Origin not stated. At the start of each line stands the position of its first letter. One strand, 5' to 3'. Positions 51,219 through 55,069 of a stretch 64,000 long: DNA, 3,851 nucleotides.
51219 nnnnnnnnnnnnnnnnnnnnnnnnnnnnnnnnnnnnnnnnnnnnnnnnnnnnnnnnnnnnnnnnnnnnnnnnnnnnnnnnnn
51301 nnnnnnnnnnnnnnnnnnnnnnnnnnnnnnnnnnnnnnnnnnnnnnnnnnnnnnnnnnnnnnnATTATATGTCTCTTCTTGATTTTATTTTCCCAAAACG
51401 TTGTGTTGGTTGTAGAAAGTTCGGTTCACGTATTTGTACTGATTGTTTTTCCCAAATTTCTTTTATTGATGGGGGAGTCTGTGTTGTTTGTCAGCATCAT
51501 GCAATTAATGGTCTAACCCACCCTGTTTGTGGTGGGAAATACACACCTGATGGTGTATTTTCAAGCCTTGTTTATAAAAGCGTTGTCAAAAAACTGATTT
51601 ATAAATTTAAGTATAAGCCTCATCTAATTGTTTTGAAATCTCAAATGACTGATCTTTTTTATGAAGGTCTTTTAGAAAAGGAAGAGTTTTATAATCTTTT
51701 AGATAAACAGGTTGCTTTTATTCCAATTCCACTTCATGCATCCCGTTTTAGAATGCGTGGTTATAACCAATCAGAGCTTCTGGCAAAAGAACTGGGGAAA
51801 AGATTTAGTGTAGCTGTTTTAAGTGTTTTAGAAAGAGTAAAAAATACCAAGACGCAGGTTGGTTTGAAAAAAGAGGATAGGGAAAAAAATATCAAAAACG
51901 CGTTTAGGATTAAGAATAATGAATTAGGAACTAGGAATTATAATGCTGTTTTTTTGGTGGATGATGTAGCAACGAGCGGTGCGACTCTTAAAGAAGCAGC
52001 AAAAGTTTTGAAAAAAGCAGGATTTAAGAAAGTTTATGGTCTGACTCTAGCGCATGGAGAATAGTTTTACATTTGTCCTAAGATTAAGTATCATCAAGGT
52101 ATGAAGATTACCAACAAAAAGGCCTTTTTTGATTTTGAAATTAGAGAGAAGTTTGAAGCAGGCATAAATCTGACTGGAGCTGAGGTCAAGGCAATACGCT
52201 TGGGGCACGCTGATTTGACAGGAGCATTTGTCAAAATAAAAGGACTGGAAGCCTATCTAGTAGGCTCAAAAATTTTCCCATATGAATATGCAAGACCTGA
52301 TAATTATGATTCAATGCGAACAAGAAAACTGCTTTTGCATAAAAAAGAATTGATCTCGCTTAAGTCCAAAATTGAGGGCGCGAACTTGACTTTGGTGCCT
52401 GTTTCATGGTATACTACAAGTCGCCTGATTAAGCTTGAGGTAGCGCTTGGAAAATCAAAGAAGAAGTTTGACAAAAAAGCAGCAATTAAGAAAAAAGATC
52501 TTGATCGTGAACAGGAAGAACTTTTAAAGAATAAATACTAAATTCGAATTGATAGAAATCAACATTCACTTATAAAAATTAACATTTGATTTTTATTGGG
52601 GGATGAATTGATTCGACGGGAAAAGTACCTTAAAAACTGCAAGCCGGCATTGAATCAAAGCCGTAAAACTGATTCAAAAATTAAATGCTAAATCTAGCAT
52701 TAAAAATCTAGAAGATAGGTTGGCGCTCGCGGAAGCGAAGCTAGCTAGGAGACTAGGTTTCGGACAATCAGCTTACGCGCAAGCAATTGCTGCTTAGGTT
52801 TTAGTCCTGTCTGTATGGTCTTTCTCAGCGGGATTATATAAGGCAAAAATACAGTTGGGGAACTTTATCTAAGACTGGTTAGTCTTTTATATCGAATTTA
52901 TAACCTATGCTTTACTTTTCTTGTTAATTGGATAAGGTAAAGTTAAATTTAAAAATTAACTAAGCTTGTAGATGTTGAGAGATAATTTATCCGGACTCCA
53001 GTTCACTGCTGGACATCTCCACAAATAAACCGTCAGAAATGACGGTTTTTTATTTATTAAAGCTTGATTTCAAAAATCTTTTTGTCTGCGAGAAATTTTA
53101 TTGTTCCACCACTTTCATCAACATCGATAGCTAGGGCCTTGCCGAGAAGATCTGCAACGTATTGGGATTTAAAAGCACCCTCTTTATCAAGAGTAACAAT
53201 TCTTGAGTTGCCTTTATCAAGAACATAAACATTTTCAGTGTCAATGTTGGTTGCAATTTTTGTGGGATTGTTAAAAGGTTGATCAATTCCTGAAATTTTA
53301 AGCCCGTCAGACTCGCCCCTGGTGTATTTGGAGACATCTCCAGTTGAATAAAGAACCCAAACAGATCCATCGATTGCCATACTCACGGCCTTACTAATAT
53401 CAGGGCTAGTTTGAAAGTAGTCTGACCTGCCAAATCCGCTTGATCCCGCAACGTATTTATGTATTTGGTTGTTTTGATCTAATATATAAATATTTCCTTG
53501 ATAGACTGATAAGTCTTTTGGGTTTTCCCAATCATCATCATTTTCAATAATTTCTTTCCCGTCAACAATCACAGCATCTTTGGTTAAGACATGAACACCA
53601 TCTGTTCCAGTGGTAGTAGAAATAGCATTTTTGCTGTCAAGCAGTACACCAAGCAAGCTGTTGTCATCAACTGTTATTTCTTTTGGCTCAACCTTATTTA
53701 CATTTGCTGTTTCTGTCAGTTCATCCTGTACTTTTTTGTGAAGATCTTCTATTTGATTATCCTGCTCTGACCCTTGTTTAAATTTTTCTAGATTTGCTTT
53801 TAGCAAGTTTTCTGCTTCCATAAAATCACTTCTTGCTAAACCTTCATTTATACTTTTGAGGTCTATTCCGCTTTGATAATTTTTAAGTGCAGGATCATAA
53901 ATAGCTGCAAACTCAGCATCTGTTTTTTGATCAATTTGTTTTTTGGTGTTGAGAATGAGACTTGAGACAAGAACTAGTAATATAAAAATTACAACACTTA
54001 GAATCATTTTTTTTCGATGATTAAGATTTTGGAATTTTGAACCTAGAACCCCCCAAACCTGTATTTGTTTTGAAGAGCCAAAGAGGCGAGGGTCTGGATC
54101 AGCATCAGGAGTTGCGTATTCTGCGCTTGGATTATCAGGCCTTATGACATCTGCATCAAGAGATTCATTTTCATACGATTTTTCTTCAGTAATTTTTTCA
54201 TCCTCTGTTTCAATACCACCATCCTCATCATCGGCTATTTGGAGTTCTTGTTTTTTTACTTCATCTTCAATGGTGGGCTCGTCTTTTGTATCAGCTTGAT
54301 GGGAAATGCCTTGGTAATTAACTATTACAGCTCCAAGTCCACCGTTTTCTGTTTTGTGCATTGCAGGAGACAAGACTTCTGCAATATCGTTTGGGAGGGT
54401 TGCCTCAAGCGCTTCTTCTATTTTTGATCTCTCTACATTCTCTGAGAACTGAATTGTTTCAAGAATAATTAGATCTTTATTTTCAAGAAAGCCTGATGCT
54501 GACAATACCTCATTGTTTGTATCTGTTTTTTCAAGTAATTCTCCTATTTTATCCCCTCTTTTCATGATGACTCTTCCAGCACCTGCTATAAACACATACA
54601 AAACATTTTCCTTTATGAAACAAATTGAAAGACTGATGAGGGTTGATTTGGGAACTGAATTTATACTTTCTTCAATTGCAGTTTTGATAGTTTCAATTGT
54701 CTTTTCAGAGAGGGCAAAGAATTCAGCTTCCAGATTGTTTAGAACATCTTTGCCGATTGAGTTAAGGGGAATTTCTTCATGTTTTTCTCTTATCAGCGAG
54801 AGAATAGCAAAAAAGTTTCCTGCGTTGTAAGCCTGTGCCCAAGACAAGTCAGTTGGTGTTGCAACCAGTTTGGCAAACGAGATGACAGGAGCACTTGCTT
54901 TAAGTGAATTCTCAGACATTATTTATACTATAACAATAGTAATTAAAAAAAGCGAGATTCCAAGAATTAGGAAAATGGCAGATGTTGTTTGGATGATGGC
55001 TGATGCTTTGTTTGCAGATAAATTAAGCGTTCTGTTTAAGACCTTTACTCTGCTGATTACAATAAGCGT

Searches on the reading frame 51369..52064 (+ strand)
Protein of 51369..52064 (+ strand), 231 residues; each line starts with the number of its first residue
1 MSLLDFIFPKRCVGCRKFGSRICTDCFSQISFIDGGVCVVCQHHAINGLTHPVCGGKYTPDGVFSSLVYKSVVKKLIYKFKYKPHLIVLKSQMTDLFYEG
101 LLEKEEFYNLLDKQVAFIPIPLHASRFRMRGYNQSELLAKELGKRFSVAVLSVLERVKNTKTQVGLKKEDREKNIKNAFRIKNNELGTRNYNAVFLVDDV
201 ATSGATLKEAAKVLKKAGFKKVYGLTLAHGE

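Call 47: search_protein_families(library=pfam, proteins=[window:51369-52064:+], max_evalue=0.001)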
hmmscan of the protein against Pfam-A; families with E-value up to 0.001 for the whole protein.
window:51369-52064:+ (231 aa): 2 families
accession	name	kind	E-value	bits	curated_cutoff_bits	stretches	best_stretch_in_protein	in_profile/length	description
PF18912.6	DZR_2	-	4.5e-09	36.4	27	1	3-48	1-49/56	Double zinc ribbon domain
PF00156.33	Pribosyltran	-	5.2e-06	26.3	26.3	1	138-222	43-118/158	Phosphoribosyl transferase domain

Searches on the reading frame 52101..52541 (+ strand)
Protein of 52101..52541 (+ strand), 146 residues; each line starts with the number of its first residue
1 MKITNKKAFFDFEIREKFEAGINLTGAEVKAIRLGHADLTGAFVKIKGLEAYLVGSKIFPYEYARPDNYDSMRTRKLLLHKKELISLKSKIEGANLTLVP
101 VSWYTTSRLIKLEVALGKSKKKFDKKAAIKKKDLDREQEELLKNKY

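Call 47: search_protein_families(library=pfam, proteins=[window:52101-52541:+], max_evalue=0.001)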
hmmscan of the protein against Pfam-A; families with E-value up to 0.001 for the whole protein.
window:52101-52541:+ (146 aa): 1 family
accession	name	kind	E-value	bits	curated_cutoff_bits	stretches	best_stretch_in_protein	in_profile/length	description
PF01668.23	SmpB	-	1.5e-45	155.1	27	1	3-143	2-142/143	SmpB protein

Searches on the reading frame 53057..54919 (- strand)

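Call 47: search_protein_families(library=pfam, proteins=[window:53057-54919:-], max_evalue=0.001)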
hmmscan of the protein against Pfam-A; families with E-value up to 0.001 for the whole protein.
window:53057-54919:- (620 aa): 1 family
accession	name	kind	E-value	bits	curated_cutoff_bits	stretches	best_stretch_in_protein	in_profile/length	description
PF01436.27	NHL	-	1.5e-05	25.2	20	0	549-575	1-26/28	NHL repeat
